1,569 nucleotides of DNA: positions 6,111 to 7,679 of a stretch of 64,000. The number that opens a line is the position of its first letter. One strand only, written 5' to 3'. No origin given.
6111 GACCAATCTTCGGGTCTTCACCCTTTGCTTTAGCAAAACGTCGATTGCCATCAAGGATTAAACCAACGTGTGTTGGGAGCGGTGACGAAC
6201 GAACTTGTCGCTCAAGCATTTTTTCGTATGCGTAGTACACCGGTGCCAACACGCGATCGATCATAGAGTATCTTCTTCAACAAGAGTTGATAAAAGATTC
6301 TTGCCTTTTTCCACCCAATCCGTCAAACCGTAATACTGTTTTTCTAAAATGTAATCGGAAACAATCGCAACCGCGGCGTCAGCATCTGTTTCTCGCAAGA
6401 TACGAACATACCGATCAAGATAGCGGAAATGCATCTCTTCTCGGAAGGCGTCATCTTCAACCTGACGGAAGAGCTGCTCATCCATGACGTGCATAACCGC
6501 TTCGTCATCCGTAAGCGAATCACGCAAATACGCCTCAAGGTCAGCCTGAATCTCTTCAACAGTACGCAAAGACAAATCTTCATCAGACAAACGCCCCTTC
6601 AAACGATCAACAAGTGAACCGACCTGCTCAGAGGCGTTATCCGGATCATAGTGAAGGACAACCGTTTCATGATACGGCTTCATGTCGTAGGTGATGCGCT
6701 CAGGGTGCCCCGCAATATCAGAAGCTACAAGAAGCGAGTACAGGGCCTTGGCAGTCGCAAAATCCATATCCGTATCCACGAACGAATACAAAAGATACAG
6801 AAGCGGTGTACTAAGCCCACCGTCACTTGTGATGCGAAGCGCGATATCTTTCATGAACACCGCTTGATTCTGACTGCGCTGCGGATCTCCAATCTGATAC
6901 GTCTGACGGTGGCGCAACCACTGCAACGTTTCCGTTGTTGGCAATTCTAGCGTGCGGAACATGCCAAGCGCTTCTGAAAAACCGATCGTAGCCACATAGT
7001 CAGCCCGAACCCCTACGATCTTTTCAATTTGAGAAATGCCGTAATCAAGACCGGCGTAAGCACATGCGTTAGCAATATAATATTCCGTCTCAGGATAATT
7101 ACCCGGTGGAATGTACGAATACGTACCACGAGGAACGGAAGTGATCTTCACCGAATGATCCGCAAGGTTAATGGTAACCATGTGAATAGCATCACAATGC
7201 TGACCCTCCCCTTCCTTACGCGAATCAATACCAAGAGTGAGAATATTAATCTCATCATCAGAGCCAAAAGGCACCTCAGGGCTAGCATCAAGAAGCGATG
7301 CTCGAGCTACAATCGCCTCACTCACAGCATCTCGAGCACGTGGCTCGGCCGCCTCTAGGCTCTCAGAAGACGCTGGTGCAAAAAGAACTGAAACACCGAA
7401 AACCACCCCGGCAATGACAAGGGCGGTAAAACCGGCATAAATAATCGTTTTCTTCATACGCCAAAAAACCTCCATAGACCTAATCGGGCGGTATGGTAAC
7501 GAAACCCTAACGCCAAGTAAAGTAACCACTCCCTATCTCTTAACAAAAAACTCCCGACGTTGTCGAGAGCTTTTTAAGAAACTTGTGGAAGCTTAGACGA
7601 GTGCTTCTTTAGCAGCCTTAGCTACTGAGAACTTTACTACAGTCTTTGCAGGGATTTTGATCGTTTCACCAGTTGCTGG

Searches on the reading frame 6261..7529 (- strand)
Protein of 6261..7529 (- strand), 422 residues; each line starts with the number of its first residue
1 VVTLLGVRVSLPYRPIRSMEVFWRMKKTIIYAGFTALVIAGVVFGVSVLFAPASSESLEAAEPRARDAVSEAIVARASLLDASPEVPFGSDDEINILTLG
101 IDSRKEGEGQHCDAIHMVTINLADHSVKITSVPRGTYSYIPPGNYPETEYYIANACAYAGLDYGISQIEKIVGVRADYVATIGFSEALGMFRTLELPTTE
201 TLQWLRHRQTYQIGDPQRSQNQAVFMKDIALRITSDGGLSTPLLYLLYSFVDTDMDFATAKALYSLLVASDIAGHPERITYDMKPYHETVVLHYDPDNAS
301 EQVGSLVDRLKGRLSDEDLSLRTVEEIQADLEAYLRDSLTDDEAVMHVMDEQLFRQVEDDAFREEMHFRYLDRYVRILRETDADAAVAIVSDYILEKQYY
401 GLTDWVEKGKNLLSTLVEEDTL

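Call 26: search_protein_families(library=ncbifam, proteins=[window:6261-7529:-], max_evalue=0.00001)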
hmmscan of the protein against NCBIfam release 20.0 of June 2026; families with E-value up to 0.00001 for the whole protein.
window:6261-7529:- (422 aa): 3 families
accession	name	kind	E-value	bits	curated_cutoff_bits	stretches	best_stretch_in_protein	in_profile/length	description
NF006897.1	PRK09379.1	equivalog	2.5e-11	43.4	441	1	83-182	49-144/298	polyisoprenyl-teichoic acid--peptidoglycan teichoic acid transferase TagU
TIGR00350.1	lytR_cpsA_psr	domain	8.2e-07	29.4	62.3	0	112-185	3-76/152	LCP family glycopolymer transferase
NF051849.1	LCP_trans_Cps2A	equivalog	4.1e-06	26.3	650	0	111-188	240-315/477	LCP family glycopolymer transferase CpsA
